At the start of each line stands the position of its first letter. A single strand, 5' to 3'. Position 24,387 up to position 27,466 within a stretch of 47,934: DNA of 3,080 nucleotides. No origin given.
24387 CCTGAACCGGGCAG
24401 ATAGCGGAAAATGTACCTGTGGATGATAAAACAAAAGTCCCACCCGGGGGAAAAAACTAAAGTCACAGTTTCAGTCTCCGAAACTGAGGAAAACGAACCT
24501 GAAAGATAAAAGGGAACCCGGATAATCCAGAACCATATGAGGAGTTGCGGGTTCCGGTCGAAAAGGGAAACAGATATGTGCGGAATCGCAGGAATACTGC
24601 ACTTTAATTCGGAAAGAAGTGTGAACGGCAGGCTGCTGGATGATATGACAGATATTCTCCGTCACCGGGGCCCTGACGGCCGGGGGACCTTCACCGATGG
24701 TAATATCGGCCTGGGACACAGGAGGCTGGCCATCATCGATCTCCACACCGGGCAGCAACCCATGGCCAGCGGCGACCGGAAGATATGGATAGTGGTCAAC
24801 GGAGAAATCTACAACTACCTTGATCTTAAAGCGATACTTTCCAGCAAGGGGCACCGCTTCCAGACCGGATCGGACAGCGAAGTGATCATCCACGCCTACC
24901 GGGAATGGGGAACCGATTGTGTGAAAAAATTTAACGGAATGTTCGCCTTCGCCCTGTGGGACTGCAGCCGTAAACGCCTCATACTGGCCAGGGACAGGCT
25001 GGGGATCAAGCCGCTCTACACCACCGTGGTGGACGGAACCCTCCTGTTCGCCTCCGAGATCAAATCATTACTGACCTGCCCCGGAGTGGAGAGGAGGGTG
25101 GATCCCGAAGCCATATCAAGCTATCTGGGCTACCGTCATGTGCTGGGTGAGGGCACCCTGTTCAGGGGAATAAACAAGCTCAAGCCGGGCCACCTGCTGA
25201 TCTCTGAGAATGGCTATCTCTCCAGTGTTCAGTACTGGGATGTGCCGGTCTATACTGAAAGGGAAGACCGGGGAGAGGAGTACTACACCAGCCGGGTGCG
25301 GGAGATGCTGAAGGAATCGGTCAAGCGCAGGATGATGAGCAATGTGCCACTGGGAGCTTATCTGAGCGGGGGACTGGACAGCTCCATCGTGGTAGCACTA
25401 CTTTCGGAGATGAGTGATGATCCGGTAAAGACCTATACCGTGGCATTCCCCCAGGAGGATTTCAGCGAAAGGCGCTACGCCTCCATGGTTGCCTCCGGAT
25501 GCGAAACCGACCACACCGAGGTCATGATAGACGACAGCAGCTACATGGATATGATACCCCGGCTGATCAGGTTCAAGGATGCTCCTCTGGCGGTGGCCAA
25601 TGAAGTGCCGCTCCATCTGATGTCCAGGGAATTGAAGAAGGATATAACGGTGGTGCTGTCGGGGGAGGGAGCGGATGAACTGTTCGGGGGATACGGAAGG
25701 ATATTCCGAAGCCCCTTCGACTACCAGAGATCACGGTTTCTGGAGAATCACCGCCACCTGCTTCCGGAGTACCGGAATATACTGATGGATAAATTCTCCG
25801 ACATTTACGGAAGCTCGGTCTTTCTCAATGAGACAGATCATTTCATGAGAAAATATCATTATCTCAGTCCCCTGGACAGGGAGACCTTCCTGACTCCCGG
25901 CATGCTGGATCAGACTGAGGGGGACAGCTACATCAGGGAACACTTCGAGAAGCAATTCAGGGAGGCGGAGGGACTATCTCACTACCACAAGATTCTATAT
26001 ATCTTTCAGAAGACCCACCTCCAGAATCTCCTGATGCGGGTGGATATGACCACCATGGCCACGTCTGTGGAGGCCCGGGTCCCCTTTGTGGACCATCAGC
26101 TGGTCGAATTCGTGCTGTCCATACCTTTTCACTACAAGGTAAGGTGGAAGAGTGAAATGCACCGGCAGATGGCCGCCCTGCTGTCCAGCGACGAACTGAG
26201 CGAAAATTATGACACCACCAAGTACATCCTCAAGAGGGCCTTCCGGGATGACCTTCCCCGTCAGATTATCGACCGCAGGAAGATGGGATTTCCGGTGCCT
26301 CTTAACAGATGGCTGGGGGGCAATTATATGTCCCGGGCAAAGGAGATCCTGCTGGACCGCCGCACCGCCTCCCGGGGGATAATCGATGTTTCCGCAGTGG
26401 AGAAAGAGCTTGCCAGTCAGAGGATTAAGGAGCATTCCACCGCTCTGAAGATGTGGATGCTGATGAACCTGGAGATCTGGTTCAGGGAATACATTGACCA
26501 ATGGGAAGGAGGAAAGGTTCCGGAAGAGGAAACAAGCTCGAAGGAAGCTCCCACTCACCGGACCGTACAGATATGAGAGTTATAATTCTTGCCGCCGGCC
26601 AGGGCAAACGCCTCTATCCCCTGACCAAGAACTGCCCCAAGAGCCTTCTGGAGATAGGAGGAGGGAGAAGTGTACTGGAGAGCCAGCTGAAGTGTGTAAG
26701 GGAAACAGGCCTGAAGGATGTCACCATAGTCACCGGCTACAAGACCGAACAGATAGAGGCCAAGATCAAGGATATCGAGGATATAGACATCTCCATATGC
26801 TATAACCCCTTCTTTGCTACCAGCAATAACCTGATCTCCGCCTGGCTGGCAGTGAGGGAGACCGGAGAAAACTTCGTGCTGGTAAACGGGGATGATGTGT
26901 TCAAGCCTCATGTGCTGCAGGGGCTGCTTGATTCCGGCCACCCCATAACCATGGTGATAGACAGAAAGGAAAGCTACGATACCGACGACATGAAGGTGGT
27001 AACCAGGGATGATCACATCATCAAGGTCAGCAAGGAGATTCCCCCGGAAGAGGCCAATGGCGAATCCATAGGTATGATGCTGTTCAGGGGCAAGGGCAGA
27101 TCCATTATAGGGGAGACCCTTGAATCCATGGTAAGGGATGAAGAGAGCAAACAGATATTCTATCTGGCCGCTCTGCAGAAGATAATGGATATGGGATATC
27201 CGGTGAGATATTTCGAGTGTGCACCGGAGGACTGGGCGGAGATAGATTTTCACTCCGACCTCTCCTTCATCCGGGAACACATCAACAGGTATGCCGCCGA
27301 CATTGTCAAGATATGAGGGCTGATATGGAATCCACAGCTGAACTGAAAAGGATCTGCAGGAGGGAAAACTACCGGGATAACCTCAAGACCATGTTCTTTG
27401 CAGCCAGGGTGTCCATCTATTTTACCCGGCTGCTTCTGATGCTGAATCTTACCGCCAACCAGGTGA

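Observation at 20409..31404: Glycoconjugate locus combining flippase, sulfotransferase, two AsnB amidotransferases, a cytidylyltransferase/CDP-alcohol transferase pair, GT4, patatin and PAP2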

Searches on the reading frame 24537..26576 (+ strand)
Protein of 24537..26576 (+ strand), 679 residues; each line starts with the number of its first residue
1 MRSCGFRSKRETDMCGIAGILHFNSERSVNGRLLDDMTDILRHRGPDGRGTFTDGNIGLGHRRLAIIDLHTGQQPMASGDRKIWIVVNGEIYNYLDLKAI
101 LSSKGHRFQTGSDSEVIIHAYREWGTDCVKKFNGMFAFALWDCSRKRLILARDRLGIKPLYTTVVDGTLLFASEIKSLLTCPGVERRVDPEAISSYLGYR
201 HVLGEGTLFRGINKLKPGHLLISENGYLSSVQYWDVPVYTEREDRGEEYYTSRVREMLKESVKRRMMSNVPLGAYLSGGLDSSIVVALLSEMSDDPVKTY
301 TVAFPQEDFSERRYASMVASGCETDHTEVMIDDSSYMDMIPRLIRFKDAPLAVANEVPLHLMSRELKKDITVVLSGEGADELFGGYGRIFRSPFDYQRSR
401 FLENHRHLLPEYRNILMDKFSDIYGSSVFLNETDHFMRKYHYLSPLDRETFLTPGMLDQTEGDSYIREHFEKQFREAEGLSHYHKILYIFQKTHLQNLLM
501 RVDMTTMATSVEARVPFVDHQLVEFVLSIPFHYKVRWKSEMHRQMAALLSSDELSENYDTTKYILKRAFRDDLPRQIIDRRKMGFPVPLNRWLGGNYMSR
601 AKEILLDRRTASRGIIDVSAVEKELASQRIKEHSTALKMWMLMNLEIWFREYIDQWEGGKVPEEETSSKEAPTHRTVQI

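Call 4: search_protein_families(library=pfam, proteins=[window:24537-26576:+], max_evalue=0.01)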
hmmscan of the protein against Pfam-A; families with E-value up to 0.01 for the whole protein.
window:24537-26576:+ (679 aa): 5 families
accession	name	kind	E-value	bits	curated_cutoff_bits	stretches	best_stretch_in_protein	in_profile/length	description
PF00733.27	Asn_synthase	-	7.1e-90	302.6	21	1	254-650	2-354/354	Asparagine synthase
PF13537.11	GATase_7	-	4.4e-49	166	25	1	61-179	1-122/123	Glutamine amidotransferase domain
PF13522.11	GATase_6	-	1.6e-46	158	27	1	46-174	1-130/130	Glutamine amidotransferase domain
PF12481.13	DUF3700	-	7.8e-05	22.7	27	1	83-176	77-174/228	Aluminium induced protein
PF02540.23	NAD_synthase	-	0.0015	18.2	21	1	252-333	3-83/242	NAD synthase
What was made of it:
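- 24576..26576 (+): Full-length glutamine-dependent AsnB-type amidotransferase. GATase_7 4e-49 and Asn_synthase 7e-90 (call 4).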

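Call 6: search_protein_families(library=ncbifam, proteins=[window:24537-26576:+], max_evalue=0.01)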
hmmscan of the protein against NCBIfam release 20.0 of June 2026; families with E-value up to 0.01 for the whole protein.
window:24537-26576:+ (679 aa): 11 families
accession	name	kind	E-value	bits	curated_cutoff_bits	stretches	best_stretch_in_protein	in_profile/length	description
TIGR03108.1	eps_aminotran_1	hypoth_equivalog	6.5e-159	530.5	816.9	1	14-650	1-626/628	XrtA/PEP-CTERM system amidotransferase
TIGR01536.1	asn_synth_AEB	equivalog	1.3e-150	502.9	267.1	1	15-585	1-517/517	asparagine synthase (glutamine-hydrolyzing)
TIGR03104.1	trio_amidotrans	equivalog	4.8e-134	447.8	570.1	1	14-650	1-587/589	N-acetylglutaminylglutamine amidotransferase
NF006949.0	PRK09431.1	equivalog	2.9e-101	339.7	499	3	14-179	1-166/554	asparagine synthase B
NF033535.1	lass_lactam_cya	exception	3.7e-81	273.6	525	2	14-389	1-383/668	lasso peptide isopeptide bond-forming cyclase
NF033561.1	macrolact_Ik_Al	subfamily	6.6e-17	61.3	300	1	127-383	74-331/561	albusnodin/ikarugamycin family macrolactam cyclase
NF001484.0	PRK00331.1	subfamily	4.2e-10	38.6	381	1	53-180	63-200/601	isomerizing glutamine--fructose-6-phosphate transaminase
TIGR01134.1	purF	equivalog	4.8e-10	39.4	350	1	55-193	64-214/432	amidophosphoribosyltransferase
TIGR01135.1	glmS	equivalog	7.6e-10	37.9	418.05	1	54-180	63-199/607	glutamine--fructose-6-phosphate transaminase (isomerizing)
TIGR00552.1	nadE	equivalog_domain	0.00026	20.3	63.65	1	250-349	5-104/251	NAD(+) synthase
NF010587.0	PRK13980.1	equivalog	0.0051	16.1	255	1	250-333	14-96/267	NAD+ synthase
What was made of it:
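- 24576..26576 (+): TIGR03108 scores 530 bits, below its cutoff of 817 (call 6).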

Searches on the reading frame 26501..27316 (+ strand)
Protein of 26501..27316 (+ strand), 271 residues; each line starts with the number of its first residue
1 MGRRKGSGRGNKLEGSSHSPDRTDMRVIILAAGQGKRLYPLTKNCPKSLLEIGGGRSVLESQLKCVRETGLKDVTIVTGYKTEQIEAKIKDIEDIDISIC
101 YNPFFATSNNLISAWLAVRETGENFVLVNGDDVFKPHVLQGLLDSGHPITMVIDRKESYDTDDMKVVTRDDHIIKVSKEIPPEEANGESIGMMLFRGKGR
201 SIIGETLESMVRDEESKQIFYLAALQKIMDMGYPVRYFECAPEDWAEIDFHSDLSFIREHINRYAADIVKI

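Call 4: search_protein_families(library=pfam, proteins=[window:26501-27316:+], max_evalue=0.01)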
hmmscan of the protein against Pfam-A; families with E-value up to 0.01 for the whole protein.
window:26501-27316:+ (271 aa): 3 families
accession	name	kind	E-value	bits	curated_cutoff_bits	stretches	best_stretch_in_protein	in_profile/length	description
PF00483.29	NTP_transferase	-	5e-14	52.9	21.2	1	27-169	2-151/245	Nucleotidyl transferase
PF12804.13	NTP_transf_3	-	8.3e-10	39.5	27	1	27-146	1-111/160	MobA-like NTP transferase domain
PF01128.25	IspD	-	0.0029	17.9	27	1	26-79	2-52/221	2-C-methyl-D-erythritol 4-phosphate cytidylyltransferase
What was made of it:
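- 26573..27316 (+): Alcohol/sugar-phosphate nucleotidyltransferase, presumed to be a cytidylyltransferase. Its start overlaps the AsnB stop (ATGA). PF00483 5e-14 (call 4).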

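Call 6: search_protein_families(library=ncbifam, proteins=[window:26501-27316:+], max_evalue=0.01)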
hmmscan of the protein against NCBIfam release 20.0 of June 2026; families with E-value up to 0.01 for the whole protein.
window:26501-27316:+ (271 aa): 37 families (the best 25 are shown)
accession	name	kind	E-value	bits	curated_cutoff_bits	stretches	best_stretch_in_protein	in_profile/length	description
TIGR03992.1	Arch_glmU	subfamily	3.6e-23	82.1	292.1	1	25-214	1-186/393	bifunctional sugar-1-phosphate nucleotidylyltransferase/acetyltransferase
NF045761.1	NAMPUrTaseMurU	equivalog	6.4e-17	62.2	250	1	25-135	1-110/226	N-acetylmuramate alpha-1-phosphate uridylyltransferase MurU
NF041313.1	UDPGP_AglF_Halo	equivalog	1.8e-16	60.3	400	1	25-142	1-119/234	UTP--glucose-1-phosphate uridylyltransferase AglF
NF041135.1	IPPtranDIPPsyn_Thcocales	equivalog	2.6e-14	53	580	1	25-195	1-162/419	bifunctional L-myo-inositol-1-phosphate cytidylyltransferase/CDP-L-myo-inositol myo-inositolphosphotransferase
NF052502.1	man1P_GTase_Rv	exception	6.9e-11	41.6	440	1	27-130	3-106/352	mannose-1-phosphate guanylyltransferase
NF010933.0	PRK14353.1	equivalog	8.2e-11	41.2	505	1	24-258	5-239/453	bifunctional UDP-N-acetylglucosamine diphosphorylase/glucosamine-1-phosphate N-acetyltransferase GlmU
TIGR01208.1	rmlA_long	equivalog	8.5e-11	41.3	320.25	1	27-237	2-211/353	glucose-1-phosphate thymidylyltransferase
TIGR01173.1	glmU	equivalog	8.9e-11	41.3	366.85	1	25-149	1-120/452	bifunctional UDP-N-acetylglucosamine diphosphorylase/glucosamine-1-phosphate N-acetyltransferase GlmU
NF045665.1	NTPtran_DVU1551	equivalog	6.8e-10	38.5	315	1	26-107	2-74/359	DVU_1551 family NTP transferase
NF041173.1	Sug_nt_acttase_Thmprot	equivalog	1.8e-09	37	600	1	25-149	1-123/405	bifunctional sugar-1-phosphate nucleotidylyltransferase/acetyltransferase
TIGR02091.1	glgC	equivalog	1.9e-08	33.8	424.9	1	27-91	3-67/364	glucose-1-phosphate adenylyltransferase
NF010940.0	PRK14360.1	equivalog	2.9e-08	32.7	602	1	25-144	2-117/452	bifunctional UDP-N-acetylglucosamine diphosphorylase/glucosamine-1-phosphate N-acetyltransferase GlmU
NF010932.0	PRK14352.1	equivalog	3.2e-08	32.7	611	1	23-129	5-107/488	bifunctional UDP-N-acetylglucosamine diphosphorylase/glucosamine-1-phosphate N-acetyltransferase GlmU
NF010938.0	PRK14358.1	equivalog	3.3e-08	32.5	500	1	24-146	7-124/481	bifunctional N-acetylglucosamine-1-phosphate uridyltransferase/glucosamine-1-phosphate acetyltransferase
NF001947.0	PRK00725.1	subfamily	1.2e-07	30.8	470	1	24-90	16-82/426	glucose-1-phosphate adenylyltransferase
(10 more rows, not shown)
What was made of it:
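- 26573..27316 (+): The NF041135 IPCT/DIPPS model scores 53 bits against a cutoff of 580 (call 6).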

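Call 9: find_encoding_contigs(protein=window:26573-27316:+, flank=10000, max_places=6)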
Protein window:26573-27316:+ (247 aa): 4 contigs read that carry it; 1 place shown.
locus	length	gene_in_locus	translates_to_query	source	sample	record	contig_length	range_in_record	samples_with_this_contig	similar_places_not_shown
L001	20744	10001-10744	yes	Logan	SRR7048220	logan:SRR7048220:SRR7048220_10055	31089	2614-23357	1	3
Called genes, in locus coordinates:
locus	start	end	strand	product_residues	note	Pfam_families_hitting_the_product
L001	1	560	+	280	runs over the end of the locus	-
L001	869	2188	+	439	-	PF13185:GAF_2, PF01590:GAF (weak), PF13492:GAF_3 (weak), PF07228:SpoIIE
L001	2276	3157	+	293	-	PF21088:MS_channel_1st (weak), PF00924:MS_channel_2nd, PF21082:MS_channel_3rd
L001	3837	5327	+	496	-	PF01943:Polysacc_synt, PF03023:MurJ (weak), PF13440:Polysacc_synt_3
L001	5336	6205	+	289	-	PF13469:Sulfotransfer_3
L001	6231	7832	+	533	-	PF00733:Asn_synthase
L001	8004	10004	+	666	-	PF13522:GATase_6, PF13537:GATase_7, PF00733:Asn_synthase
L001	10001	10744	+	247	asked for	PF00483:NTP_transferase, PF12804:NTP_transf_3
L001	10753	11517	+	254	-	PF01066:CDP-OH_P_transf (weak)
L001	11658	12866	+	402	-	PF13439:Glyco_transf_4, PF13579:Glyco_trans_4_4, PF20706:GT4-conflict, PF00534:Glycos_transf_1, PF13692:Glyco_trans_1_4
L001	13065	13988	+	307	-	PF01734:Patatin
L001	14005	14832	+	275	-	PF01569:PAP2, PF22778:VCPO_2nd (faint)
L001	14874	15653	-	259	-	PF00881:Nitroreductase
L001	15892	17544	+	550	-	PF13231:PMT_2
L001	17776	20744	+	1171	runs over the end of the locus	PF07494:Reg_prop (faint), PF07495:Y_Y_Y (weak), PF00512:HisKA (weak), PF02518:HATPase_c, PF00072:Response_reg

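Call 17: search_solved_structures(query=window:26573-27316:+, max_evalue=0.001)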
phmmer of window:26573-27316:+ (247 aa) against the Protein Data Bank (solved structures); distinct sequences matched with E-value up to 0.001: 26.
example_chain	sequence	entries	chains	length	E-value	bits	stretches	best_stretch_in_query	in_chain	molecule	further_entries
1jyk_A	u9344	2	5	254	3.7e-14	55.7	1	2-112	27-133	CTP:phosphocholine Cytidylyltransferase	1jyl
8hhd_A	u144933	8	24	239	1.6e-09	40.5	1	1-107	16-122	Nucleotidyl transferase | N-acetylmuramate alpha-1-phosphate uridylyltransferase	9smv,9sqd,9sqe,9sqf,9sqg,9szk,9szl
4jd0_A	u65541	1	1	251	3.2e-09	39.5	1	3-231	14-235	Nucleotidyl transferase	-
4y7t_A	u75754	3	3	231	1e-08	37.9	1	1-107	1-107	Nucleotidyl transferase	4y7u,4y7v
5z09_A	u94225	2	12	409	9.3e-08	34.7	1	1-71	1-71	Dual sugar-1-phosphate nucleotidylyltransferase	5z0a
2ggo_A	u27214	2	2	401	1.4e-07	34.1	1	1-70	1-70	401aa long hypothetical glucose-1-phosphate thymidylyltransferase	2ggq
4ho0_A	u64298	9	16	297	2.1e-07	33.6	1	1-121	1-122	Glucose-1-phosphate thymidylyltransferase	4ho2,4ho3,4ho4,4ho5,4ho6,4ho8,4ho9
6n0u_A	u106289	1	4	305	6e-06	28.8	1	3-124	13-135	Glucose-1-phosphate thymidylyltransferase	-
6pd1_A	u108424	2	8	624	6.8e-06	28.6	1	3-119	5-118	Nucleotidyl transferase/aminotransferase, class V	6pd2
8yre_D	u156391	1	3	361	3.2e-05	26.4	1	1-120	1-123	Mannose-1-phosphate guanylyltransferase 1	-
7x8j_A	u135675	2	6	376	3.5e-05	26.3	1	1-120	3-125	Mannose-1-phosphate guanylyltransferase 1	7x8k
1h5s_A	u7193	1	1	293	3.8e-05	26.2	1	3-122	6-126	Glucose-1-phosphate thymidylyltransferase 1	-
1h5r_A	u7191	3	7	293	4.3e-05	26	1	3-121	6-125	GLUCOSE-1-PHOSPHATE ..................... | Glucose-1-phosphate thymidylyltransferase 1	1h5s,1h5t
1h5r_B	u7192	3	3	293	4.4e-05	25.9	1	3-121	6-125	GLUCOSE-1-PHOSPHATE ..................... | Glucose-1-phosphate thymidylyltransferase 1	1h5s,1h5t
5ify_A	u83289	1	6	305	5.7e-05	25.6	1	3-120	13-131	Glucose-1-phosphate thymidylyltransferase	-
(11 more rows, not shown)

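Call 47: search_solved_structures(query=window:26573-27316:+, max_evalue=1e-8, show_alignments=3)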
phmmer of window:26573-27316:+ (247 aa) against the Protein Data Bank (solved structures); distinct sequences matched with E-value up to 1e-8: 3.
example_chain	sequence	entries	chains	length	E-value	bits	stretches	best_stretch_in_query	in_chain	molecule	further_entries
1jyk_A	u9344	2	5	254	3.7e-14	55.7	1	2-112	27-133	CTP:phosphocholine Cytidylyltransferase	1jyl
8hhd_A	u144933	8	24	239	1.6e-09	40.5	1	1-107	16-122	Nucleotidyl transferase | N-acetylmuramate alpha-1-phosphate uridylyltransferase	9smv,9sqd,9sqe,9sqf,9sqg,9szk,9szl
4jd0_A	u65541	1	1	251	3.2e-09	39.5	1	3-231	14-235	Nucleotidyl transferase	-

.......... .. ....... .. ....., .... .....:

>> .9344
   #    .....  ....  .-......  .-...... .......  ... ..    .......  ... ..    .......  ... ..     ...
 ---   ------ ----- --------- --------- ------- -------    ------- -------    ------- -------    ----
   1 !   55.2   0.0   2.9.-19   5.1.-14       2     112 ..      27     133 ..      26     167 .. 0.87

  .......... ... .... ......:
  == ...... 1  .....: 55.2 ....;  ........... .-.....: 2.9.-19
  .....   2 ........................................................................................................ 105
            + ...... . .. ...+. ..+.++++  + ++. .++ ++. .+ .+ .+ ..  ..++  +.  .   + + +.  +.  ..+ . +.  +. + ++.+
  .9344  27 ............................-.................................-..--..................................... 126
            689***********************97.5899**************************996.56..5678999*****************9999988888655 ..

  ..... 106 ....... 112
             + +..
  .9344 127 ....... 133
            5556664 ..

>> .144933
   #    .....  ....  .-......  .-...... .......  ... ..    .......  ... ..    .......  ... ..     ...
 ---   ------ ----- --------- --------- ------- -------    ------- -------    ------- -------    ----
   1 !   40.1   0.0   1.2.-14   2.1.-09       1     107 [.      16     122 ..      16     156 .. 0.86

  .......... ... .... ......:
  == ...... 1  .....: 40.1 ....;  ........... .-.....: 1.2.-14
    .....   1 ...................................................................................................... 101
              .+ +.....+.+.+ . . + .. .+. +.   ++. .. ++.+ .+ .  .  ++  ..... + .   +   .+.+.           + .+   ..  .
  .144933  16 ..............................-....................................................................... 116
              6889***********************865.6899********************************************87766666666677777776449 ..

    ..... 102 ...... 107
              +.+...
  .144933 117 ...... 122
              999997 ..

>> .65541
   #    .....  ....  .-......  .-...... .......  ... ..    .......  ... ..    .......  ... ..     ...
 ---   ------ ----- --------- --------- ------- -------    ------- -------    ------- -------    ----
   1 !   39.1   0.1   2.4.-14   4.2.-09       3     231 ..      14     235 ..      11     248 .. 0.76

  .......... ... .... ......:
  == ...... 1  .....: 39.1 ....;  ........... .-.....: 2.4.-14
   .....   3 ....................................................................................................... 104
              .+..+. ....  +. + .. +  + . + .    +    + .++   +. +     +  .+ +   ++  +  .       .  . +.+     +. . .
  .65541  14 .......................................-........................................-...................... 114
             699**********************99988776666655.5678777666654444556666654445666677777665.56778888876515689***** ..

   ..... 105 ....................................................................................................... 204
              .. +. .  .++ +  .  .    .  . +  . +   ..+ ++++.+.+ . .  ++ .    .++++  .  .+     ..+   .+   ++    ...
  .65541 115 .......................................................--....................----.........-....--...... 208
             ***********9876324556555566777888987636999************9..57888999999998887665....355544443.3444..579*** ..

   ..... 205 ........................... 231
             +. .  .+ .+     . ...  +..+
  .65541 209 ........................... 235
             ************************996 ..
